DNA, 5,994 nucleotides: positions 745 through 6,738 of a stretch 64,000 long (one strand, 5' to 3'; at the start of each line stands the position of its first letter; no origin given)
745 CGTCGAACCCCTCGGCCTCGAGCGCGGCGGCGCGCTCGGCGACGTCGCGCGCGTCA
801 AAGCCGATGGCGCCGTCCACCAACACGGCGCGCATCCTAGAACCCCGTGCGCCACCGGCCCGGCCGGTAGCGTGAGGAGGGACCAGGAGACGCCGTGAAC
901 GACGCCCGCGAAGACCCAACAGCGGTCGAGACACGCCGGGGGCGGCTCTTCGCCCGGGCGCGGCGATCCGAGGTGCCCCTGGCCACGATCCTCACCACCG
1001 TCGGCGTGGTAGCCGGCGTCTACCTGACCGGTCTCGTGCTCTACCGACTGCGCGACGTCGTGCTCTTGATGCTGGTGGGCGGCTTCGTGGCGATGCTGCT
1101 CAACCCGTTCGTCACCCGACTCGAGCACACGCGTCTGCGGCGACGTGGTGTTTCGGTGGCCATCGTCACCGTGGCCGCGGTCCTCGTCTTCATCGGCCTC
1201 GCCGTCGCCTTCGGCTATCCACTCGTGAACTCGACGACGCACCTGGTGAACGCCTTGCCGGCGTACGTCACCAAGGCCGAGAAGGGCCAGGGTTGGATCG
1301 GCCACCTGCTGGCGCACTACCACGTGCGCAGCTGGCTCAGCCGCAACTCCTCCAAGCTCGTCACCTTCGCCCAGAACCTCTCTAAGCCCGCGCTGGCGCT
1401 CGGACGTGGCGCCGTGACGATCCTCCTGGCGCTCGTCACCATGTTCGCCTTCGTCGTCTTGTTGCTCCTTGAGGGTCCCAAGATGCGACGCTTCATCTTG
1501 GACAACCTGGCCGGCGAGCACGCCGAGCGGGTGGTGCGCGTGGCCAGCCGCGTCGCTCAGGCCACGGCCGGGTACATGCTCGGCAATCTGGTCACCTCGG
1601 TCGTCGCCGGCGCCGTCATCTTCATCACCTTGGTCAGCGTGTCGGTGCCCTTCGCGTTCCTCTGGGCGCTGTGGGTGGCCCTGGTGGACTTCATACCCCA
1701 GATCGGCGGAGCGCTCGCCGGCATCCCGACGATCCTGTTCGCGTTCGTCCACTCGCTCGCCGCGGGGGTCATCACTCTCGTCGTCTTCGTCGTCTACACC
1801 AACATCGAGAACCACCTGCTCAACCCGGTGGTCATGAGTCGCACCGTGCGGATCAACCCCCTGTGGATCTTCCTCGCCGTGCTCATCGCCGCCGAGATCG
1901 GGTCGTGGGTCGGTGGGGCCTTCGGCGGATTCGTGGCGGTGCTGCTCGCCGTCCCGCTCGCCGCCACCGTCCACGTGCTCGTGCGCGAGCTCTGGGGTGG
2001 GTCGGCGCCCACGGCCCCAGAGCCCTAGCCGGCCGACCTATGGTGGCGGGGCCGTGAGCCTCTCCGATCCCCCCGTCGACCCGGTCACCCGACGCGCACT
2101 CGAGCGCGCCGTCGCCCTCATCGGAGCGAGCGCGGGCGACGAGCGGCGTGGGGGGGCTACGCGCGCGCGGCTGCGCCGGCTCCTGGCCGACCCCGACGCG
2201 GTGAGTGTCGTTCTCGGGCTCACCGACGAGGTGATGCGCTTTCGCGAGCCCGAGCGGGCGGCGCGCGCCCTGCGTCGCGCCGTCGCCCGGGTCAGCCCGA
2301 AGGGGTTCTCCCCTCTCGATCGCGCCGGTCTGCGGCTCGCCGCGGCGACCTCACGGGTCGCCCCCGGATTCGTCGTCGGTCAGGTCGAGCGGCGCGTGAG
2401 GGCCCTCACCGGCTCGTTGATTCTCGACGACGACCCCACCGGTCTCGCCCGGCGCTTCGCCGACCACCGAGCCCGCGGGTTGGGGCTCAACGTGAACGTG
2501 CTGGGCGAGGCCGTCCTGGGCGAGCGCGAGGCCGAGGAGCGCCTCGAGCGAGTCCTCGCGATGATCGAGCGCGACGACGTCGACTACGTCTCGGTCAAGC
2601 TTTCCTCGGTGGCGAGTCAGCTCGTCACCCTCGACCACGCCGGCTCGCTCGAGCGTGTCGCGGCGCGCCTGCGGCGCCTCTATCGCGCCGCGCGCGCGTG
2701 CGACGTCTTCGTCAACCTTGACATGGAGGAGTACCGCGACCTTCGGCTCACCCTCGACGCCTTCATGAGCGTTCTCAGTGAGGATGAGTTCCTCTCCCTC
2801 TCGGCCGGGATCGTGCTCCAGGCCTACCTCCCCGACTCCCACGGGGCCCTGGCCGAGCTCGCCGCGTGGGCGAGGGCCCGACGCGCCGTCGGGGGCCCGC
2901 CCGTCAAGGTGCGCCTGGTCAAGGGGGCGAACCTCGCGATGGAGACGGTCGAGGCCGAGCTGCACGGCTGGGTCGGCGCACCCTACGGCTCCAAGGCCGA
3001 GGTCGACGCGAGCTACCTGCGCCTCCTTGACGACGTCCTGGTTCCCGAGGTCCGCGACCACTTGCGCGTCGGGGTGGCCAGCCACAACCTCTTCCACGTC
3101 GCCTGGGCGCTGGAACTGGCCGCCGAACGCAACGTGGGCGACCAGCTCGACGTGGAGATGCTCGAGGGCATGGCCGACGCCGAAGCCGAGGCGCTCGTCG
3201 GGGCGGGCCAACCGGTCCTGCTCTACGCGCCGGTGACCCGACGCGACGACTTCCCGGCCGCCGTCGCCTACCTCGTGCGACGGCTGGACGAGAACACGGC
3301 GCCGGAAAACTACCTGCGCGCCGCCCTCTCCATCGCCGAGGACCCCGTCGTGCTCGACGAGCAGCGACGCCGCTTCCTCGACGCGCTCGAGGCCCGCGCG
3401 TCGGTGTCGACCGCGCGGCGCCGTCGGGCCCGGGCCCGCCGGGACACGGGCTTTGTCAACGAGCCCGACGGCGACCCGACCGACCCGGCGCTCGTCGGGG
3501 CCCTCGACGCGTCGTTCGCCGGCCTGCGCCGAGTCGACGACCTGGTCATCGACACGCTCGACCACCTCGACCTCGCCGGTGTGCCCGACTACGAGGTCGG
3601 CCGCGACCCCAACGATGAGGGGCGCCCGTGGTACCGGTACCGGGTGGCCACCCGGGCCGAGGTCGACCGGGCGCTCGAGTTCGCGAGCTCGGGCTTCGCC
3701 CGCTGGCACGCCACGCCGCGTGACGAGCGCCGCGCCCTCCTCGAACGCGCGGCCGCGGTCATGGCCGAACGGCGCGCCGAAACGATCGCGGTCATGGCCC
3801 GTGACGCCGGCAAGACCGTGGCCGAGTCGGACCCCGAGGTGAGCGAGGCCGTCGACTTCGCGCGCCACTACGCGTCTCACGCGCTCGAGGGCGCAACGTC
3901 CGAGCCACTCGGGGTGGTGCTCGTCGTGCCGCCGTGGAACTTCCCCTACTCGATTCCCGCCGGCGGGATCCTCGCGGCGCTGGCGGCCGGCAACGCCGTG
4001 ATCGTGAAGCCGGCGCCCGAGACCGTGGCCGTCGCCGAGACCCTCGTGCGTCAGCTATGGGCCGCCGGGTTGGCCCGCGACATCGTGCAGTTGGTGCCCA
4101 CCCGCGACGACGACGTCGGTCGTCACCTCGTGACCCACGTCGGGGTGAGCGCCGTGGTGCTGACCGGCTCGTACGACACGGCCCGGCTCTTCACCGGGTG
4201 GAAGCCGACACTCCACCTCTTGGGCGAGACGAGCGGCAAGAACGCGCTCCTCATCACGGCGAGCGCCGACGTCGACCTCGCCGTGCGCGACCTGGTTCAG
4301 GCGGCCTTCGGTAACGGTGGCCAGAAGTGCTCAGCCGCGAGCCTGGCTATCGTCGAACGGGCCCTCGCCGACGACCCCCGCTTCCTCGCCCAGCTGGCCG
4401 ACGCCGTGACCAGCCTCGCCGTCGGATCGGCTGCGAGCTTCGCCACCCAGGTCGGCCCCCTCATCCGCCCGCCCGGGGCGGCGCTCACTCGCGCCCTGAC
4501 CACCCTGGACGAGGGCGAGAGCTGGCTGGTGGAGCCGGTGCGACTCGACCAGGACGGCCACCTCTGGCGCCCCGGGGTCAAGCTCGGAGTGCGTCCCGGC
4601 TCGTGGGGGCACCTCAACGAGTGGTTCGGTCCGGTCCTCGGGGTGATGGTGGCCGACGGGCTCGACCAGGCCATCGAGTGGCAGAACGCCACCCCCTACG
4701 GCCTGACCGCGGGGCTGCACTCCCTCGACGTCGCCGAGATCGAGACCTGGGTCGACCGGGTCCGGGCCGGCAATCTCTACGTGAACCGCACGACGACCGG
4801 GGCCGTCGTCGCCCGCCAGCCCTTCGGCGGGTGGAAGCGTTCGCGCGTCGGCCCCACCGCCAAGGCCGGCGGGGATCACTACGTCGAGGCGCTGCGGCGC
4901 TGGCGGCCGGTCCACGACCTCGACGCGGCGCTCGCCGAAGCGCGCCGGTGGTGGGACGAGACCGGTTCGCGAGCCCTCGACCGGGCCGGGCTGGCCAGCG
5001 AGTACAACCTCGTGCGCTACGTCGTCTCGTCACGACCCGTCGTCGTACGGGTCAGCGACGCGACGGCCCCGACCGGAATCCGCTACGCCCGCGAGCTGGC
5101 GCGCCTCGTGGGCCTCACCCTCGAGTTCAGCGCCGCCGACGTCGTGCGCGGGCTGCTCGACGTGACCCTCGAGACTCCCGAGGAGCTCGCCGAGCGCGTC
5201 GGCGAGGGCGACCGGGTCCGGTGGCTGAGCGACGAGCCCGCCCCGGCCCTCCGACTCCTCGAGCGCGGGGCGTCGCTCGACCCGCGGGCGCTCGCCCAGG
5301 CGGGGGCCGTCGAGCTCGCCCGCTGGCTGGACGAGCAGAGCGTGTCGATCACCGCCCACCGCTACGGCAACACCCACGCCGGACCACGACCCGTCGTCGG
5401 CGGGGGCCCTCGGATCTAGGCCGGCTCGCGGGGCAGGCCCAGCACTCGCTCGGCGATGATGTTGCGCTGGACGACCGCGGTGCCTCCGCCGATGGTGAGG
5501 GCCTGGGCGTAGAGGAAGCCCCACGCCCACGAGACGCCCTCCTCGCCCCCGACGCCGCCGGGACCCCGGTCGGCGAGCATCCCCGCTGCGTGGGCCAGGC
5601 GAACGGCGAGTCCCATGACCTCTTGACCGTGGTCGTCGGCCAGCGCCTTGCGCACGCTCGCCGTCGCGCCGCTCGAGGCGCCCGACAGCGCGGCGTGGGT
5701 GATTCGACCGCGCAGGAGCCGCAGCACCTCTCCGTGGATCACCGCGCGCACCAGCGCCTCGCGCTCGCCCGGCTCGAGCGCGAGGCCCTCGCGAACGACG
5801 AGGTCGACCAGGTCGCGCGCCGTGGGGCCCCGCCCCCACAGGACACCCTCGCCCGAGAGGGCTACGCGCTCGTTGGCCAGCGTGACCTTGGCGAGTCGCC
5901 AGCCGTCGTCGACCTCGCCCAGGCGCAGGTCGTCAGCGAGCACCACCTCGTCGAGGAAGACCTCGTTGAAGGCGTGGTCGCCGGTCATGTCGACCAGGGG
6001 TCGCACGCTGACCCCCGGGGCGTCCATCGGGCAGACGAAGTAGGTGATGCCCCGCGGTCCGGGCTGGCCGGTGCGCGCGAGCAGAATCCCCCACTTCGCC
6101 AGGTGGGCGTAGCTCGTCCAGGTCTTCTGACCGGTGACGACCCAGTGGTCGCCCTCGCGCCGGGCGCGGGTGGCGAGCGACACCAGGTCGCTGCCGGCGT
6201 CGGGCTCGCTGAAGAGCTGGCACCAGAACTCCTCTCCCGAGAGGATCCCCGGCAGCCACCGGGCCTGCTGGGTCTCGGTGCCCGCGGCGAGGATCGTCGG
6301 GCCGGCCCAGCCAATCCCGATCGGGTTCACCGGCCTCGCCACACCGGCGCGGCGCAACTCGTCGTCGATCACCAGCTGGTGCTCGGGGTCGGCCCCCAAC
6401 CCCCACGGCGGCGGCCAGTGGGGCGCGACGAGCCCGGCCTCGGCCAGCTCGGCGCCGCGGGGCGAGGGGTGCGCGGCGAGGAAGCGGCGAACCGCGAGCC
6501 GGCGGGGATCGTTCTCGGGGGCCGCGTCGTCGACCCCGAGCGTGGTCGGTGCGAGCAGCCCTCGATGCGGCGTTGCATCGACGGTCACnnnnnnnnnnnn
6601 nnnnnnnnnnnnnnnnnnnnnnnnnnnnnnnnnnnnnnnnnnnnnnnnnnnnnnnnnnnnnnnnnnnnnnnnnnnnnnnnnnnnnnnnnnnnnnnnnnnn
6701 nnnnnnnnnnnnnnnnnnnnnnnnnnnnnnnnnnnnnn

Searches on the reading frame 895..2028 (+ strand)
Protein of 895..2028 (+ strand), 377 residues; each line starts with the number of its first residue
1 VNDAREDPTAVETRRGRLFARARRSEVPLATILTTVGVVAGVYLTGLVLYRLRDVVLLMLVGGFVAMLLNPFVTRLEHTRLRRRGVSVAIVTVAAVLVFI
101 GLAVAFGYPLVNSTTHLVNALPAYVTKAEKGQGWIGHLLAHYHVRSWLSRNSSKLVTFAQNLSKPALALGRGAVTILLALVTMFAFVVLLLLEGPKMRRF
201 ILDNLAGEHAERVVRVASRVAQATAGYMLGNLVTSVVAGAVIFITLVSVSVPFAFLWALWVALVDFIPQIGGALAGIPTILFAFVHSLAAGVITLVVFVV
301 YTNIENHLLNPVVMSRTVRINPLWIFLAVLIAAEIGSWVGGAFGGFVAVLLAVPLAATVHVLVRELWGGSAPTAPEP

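Call 19: search_protein_families(library=pfam, proteins=[window:895-2028:+], max_evalue=0.00001)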
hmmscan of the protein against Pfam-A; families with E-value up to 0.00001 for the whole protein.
window:895-2028:+ (377 aa): 1 family
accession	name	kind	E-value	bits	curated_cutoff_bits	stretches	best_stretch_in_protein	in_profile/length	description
PF01594.21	AI-2E_transport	-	4e-51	174.6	34.3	1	44-361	9-325/327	AI-2E family transporter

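Call 31: find_encoding_contigs(protein=window:895-2028:+, flank=10000, max_places=4)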
Protein window:895-2028:+ (377 aa): 11 contigs read that carry it; 4 places shown.
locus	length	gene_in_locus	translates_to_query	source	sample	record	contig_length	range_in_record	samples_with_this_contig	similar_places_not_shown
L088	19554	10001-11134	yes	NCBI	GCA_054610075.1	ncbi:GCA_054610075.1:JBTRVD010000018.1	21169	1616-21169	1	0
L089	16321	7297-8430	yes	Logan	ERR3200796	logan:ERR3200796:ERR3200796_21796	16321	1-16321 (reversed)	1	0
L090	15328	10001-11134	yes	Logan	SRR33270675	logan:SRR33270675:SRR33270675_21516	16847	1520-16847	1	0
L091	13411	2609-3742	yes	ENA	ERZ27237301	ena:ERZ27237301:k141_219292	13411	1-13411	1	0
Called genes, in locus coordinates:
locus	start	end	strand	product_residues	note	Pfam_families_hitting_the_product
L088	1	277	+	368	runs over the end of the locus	PF02163:Peptidase_M50, PF00571:CBS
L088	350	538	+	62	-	-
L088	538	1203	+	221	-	PF14333:DUF4389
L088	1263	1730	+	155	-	PF03350:UPF0114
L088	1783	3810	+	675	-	PF00009:GTP_EFTU, PF01926:MMR_HSR1 (weak), PF22042:EF-G_D2, PF14492:EFG_III, PF03764:EFG_IV, PF00679:EFG_C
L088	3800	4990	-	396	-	PF00232:Glyco_hydro_1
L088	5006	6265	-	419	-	PF07690:MFS_1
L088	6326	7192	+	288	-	PF13508:Acetyltransf_7 (faint), PF00583:Acetyltransf_1, PF08445:FR47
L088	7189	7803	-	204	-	PF13489:Methyltransf_23, PF08241:Methyltransf_11, PF08242:Methyltransf_12, PF13649:Methyltransf_25, PF01209:Ubie_methyltran (weak)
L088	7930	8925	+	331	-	PF03706:LPG_synthase_TM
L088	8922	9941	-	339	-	PF00296:Bac_luciferase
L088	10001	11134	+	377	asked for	PF01594:AI-2E_transport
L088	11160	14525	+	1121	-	PF01619:Pro_dh, PF00171:Aldedh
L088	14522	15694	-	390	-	PF02771:Acyl-CoA_dh_N, PF02770:Acyl-CoA_dh_M, PF00441:Acyl-CoA_dh_1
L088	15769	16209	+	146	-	PF01957:NfeD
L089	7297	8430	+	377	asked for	PF01594:AI-2E_transport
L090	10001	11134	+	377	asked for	PF01594:AI-2E_transport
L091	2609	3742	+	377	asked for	PF01594:AI-2E_transport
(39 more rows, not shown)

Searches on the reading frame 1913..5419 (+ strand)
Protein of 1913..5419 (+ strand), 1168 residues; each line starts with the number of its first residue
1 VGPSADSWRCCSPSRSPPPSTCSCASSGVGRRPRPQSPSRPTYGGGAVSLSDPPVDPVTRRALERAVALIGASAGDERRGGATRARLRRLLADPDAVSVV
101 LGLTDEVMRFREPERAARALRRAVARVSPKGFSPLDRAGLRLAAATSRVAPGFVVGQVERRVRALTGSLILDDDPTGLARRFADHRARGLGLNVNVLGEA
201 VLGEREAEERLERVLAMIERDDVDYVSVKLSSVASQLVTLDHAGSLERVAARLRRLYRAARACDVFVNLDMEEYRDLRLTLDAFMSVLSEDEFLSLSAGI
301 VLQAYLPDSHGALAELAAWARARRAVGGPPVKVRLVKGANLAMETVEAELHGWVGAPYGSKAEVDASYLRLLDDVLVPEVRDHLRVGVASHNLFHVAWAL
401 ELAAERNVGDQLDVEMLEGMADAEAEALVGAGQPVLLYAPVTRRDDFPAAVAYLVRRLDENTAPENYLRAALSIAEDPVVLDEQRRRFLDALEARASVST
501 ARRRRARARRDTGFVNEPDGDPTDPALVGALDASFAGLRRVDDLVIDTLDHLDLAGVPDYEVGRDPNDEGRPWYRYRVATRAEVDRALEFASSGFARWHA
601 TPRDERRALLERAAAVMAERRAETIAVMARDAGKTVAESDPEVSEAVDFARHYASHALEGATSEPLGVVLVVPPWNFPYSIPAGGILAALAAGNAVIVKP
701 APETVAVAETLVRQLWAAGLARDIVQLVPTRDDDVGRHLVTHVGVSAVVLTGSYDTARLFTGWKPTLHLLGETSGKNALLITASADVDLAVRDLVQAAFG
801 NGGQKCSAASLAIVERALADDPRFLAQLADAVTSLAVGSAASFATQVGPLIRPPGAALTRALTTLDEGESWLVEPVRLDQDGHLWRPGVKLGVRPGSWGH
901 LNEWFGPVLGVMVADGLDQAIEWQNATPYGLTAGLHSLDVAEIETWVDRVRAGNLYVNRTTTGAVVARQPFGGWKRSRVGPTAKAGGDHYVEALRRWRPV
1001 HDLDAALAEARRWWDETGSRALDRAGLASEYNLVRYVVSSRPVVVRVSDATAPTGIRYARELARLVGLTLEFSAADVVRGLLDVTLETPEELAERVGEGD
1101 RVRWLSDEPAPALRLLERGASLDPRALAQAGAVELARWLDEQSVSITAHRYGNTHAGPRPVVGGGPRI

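Call 19: search_protein_families(library=pfam, proteins=[window:1913-5419:+], max_evalue=0.00001)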
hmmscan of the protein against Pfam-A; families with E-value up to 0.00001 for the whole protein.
window:1913-5419:+ (1168 aa): 2 families
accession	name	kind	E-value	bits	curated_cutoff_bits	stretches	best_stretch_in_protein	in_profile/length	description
PF00171.27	Aldedh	-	9.3e-99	331.5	23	1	569-993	16-454/461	Aldehyde dehydrogenase family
PF01619.24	Pro_dh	-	1.2e-63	215.7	27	1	180-469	3-277/278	Proline dehydrogenase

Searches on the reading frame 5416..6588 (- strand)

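Call 19: search_protein_families(library=pfam, proteins=[window:5416-6588:-], max_evalue=0.00001)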
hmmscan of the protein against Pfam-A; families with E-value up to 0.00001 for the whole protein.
window:5416-6588:- (390 aa): 3 families
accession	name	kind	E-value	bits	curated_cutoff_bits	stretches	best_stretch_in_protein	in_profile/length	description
PF02770.24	Acyl-CoA_dh_M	-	1e-19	70.9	33.3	1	123-214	1-96/97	Acyl-CoA dehydrogenase, middle domain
PF00441.29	Acyl-CoA_dh_1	-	1.4e-11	45.2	22.4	1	227-383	1-150/150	Acyl-CoA dehydrogenase, C-terminal domain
PF02771.21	Acyl-CoA_dh_N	-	5.7e-10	40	22.9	1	46-119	38-113/113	Acyl-CoA dehydrogenase, N-terminal domain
